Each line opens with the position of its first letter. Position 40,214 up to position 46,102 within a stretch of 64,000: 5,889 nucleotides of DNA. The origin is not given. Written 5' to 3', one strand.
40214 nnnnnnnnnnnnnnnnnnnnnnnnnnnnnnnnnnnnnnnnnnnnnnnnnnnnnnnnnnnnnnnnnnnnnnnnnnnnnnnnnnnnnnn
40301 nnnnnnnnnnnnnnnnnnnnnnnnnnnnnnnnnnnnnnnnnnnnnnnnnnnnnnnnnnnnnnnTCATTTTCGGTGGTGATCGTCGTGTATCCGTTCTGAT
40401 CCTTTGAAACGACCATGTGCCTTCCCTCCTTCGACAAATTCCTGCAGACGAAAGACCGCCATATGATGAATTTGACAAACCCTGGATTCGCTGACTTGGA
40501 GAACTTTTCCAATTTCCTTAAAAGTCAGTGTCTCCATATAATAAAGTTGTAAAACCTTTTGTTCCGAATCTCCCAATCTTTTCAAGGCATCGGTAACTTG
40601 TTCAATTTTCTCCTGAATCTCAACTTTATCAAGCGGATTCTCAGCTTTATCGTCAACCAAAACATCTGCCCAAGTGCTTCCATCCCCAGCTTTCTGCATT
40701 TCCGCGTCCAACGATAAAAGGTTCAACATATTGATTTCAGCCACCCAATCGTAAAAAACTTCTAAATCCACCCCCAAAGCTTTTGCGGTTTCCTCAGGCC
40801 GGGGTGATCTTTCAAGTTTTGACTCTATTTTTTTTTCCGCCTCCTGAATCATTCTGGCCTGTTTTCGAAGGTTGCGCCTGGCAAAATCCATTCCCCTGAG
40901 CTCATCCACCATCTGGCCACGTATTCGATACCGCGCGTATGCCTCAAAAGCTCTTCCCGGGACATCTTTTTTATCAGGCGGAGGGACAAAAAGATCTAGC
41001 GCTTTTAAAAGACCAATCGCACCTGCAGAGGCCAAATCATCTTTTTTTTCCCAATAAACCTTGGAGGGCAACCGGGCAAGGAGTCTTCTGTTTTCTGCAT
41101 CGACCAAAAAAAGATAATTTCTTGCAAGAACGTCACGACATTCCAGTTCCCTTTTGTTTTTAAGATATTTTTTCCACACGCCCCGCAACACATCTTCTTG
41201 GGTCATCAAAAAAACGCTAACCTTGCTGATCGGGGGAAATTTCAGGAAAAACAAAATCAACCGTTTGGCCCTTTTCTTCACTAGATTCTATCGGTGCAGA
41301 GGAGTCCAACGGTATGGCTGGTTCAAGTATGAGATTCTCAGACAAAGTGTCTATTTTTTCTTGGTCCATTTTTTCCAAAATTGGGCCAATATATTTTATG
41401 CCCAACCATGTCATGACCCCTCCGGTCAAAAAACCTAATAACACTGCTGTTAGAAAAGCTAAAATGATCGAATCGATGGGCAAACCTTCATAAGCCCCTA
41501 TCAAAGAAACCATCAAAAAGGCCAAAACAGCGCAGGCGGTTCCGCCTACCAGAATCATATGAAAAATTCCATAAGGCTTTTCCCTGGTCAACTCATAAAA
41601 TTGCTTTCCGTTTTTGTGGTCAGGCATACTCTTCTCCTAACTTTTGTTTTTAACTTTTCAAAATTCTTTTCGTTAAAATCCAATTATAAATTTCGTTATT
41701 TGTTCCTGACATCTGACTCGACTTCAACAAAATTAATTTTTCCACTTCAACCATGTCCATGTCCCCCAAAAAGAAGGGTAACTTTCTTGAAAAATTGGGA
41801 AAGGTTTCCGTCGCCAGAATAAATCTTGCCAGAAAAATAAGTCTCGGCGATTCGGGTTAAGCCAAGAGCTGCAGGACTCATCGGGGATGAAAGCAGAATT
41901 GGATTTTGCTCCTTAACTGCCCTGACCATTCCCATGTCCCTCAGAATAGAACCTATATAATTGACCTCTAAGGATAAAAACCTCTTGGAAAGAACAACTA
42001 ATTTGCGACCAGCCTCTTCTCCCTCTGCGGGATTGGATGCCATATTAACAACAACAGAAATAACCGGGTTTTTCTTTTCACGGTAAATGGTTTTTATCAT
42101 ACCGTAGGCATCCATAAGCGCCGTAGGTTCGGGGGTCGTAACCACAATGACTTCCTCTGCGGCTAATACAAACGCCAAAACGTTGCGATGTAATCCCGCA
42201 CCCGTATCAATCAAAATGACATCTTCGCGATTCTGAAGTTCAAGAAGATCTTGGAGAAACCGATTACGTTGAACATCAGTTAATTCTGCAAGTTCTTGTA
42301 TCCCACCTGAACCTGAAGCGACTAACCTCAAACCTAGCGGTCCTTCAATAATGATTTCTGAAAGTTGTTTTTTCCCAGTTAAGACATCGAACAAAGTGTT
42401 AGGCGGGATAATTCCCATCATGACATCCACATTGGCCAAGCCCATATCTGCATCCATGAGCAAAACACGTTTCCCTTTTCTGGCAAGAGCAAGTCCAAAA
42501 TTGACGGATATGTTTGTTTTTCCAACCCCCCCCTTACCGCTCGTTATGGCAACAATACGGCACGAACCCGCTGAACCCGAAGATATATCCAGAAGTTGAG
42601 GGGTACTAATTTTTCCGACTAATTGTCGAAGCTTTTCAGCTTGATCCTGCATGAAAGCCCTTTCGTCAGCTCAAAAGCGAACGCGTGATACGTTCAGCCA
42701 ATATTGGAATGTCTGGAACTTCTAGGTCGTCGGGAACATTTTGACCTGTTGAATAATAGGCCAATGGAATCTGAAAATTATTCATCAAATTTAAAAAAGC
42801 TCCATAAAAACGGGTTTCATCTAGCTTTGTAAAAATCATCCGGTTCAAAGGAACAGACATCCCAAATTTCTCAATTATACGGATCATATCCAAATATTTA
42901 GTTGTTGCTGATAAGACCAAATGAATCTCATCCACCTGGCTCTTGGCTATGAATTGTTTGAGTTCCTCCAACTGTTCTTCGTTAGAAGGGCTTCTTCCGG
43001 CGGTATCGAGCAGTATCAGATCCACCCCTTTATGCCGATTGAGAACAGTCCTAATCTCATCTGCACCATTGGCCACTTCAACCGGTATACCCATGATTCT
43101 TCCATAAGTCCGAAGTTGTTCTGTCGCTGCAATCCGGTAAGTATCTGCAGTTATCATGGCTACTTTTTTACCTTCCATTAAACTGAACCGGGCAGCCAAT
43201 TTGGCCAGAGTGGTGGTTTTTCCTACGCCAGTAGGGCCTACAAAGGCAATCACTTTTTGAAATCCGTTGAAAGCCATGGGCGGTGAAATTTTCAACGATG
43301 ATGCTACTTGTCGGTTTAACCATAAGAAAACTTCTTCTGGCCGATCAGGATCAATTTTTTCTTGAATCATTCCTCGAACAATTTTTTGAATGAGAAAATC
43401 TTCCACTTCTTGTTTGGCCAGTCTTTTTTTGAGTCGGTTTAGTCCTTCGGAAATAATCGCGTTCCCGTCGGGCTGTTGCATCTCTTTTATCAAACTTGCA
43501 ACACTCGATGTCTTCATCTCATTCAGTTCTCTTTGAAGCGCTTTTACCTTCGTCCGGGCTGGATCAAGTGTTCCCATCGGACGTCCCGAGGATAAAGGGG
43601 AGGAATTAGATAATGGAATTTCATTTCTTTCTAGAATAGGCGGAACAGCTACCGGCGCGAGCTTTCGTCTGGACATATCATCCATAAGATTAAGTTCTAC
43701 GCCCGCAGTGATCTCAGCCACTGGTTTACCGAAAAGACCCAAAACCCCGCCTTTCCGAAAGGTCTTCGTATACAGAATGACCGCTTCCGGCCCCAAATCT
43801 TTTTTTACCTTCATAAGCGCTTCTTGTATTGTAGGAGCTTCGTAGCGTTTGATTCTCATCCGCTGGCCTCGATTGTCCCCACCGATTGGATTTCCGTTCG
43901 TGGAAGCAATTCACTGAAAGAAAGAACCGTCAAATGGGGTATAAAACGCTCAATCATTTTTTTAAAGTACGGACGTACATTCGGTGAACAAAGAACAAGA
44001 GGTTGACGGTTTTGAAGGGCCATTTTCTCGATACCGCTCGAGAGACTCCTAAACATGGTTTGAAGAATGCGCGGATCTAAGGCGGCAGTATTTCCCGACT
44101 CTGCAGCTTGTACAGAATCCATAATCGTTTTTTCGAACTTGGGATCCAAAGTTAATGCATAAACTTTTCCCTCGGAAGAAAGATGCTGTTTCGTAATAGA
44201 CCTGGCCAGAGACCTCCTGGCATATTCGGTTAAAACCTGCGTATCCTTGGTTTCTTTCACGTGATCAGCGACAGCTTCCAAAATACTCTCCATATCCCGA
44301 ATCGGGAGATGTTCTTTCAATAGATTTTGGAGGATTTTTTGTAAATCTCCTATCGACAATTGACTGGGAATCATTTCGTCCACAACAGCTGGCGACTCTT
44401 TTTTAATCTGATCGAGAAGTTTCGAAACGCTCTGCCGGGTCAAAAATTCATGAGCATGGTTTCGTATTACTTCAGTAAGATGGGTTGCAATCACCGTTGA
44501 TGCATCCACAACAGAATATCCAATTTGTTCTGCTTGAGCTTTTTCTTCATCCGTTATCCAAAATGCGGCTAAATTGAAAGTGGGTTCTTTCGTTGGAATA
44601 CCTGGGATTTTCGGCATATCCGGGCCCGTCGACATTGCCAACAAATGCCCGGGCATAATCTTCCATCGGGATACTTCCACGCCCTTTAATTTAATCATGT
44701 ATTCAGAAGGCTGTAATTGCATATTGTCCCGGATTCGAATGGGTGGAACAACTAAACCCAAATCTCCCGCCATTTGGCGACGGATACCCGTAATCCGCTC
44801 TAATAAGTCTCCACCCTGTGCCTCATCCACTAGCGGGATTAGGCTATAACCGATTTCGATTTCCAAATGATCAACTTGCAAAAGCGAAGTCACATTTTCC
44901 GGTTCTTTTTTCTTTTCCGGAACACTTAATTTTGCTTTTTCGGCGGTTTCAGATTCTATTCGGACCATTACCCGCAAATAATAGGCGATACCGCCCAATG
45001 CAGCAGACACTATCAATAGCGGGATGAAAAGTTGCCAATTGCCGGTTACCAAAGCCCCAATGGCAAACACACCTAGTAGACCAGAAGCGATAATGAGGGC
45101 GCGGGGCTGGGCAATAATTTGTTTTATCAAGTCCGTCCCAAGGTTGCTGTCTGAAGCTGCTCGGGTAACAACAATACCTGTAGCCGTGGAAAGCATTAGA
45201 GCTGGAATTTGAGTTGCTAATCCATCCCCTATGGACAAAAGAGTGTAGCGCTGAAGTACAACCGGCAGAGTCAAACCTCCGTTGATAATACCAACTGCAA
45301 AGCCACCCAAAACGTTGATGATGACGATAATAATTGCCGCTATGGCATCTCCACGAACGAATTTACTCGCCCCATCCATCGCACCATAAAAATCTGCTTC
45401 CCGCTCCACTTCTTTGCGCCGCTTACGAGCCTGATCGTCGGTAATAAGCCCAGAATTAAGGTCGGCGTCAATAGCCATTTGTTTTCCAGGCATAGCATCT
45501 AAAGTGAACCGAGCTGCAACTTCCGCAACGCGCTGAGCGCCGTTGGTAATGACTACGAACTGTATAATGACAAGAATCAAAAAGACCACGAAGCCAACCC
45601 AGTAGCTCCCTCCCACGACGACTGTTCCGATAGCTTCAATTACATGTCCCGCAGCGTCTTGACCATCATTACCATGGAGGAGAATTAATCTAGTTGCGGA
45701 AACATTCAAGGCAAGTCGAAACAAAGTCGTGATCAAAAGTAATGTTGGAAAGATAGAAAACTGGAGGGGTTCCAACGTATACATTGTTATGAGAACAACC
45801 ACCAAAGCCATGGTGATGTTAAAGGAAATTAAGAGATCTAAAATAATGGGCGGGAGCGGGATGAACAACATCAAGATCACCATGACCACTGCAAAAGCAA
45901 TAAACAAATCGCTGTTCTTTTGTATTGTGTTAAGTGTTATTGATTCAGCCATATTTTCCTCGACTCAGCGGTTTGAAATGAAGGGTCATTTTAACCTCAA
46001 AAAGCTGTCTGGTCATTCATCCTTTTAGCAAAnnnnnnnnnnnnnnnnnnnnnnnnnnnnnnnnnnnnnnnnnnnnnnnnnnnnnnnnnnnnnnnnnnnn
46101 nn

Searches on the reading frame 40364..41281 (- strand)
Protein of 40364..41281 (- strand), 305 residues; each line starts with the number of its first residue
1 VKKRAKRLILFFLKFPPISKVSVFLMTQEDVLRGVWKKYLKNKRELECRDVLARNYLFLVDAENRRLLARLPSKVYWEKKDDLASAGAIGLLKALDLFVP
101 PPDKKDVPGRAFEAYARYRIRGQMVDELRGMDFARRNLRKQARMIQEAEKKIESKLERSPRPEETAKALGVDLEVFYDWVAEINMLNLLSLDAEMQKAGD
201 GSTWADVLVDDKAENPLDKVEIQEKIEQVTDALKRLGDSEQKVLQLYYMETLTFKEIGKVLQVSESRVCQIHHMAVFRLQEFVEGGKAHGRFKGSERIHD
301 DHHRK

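Call 112: search_protein_families(library=pfam, proteins=[window:40364-41281:-], max_evalue=0.01)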
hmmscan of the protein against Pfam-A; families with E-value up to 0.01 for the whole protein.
window:40364-41281:- (305 aa): 6 families
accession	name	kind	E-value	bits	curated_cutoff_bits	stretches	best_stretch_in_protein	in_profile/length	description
PF04545.22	Sigma70_r4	-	7.5e-14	51.4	24.1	1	232-280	1-49/50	Sigma-70, region 4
PF04539.22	Sigma70_r3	-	5.6e-06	26.8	25.3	1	141-218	2-76/78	Sigma-70 region 3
PF08281.18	Sigma70_r4_2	-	1.4e-05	25.1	25.7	1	227-268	2-43/54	Sigma-70, region 4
PF04542.20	Sigma70_r2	-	9.4e-05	22.6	24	1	77-129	20-66/71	Sigma-70 region 2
PF07638.17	Sigma70_ECF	-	0.00027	21.3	21.1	1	211-275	111-175/185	ECF sigma factor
PF13384.12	HTH_23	-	0.0025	18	24.6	0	251-273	17-39/50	Homeodomain-like domain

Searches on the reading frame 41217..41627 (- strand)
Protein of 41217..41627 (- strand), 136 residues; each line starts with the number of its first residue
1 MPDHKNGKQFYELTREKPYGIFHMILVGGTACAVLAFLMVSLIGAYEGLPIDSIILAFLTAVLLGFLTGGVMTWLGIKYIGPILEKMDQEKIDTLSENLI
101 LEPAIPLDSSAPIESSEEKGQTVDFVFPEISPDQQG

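Call 20: search_protein_families(library=pfam, proteins=[window:41217-41627:-])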
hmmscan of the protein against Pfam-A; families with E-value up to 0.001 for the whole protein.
window:41217-41627:- (136 aa): 0 families

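Call 80: search_protein_families(library=ncbifam, proteins=[window:41217-41627:-], max_evalue=0.01)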
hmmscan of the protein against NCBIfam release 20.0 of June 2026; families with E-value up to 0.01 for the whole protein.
window:41217-41627:- (136 aa): 1 family
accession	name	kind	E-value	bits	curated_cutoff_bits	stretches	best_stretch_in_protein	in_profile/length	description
TIGR01996.1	PTS-II-BC-sucr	equivalog_domain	0.0035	16.1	559.3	1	16-94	210-290/461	sucrose-specific PTS transporter subunit IIBC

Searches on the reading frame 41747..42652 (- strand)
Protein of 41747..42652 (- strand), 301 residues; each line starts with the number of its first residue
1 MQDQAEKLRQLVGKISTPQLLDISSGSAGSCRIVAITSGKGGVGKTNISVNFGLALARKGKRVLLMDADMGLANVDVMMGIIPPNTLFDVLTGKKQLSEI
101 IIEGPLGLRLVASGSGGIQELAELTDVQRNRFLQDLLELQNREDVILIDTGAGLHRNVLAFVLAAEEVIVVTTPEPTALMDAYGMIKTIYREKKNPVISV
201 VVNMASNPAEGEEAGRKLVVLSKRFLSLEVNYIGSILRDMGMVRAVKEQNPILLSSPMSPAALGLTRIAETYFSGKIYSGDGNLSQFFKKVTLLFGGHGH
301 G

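Call 20: search_protein_families(library=pfam, proteins=[window:41747-42652:-])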
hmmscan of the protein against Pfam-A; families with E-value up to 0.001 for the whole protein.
window:41747-42652:- (301 aa): 7 families
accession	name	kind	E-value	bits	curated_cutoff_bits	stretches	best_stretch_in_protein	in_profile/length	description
PF13614.12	AAA_31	-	1.3e-21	77.7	27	1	32-194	2-169/177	AAA domain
PF10609.15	ParA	-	5.8e-19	68.9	27.1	1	32-270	4-243/246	NUBPL iron-transfer P-loop NTPase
PF01656.29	CbiA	-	2.4e-16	60.3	25.4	1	34-252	1-125/125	CobQ/CobB/MinD/ParA nucleotide binding domain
PF00142.24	Fer4_NifH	-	2.6e-09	37.4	25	1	35-199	4-175/271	4Fe-4S iron sulfur cluster binding proteins, NifH/frxC family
PF02374.21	ArsA_ATPase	-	8e-07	29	24.3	1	36-69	5-38/305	Anion-transporting ATPase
PF06564.18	CBP_BcsQ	-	1.1e-05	25.5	21.3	1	33-177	3-150/234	Cellulose biosynthesis protein BcsQ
PF09140.17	MipZ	-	0.00012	22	20.7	1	33-163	2-119/262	ATPase MipZ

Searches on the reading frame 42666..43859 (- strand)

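Call 20: search_protein_families(library=pfam, proteins=[window:42666-43859:-])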
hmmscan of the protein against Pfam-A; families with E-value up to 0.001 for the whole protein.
window:42666-43859:- (397 aa): 10 families
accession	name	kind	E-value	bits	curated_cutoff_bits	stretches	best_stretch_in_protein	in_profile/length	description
PF00448.28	SRP54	-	1.7e-46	158.8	22.7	1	202-391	2-194/196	SRP54-type protein, GTPase domain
PF13401.12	AAA_22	-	7.3e-06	26.8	27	1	201-322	5-126/130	AAA domain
PF01656.29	CbiA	-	7.8e-06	26.3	25.4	1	209-349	7-86/125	CobQ/CobB/MinD/ParA nucleotide binding domain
PF01926.29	MMR_HSR1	-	1.6e-05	25.4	21.9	1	204-332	2-99/113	50S ribosome-binding GTPase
PF02492.25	cobW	-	9.5e-05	22.5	20.7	1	203-319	2-125/180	CobW/HypB/UreG, nucleotide-binding domain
PF04851.21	ResIII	-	0.00016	22.1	22.5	1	198-317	21-139/164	Type III restriction enzyme, res subunit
PF13173.12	AAA_14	-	0.00042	20.8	27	0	202-302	3-86/129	AAA domain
PF25199.1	nSTAND_NTPase5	-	0.00049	20.4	34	0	201-251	41-92/145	Novel STAND NTPase 5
PF00270.35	DEAD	-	0.00051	20.2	26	1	204-332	17-145/167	DEAD/DEAH box helicase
PF00004.35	AAA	-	0.00065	20.6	21.2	0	205-326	2-114/131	ATPase family associated with various cellular activities (AAA)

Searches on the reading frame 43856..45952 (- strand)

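Call 20: search_protein_families(library=pfam, proteins=[window:43856-45952:-])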
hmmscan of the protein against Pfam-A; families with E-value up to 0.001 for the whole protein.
window:43856-45952:- (698 aa): 1 family
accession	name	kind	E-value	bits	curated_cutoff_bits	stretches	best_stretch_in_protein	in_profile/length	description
PF00771.25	FHIPEP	-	2.5e-265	882.6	29.1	1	25-685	1-655/657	FHIPEP family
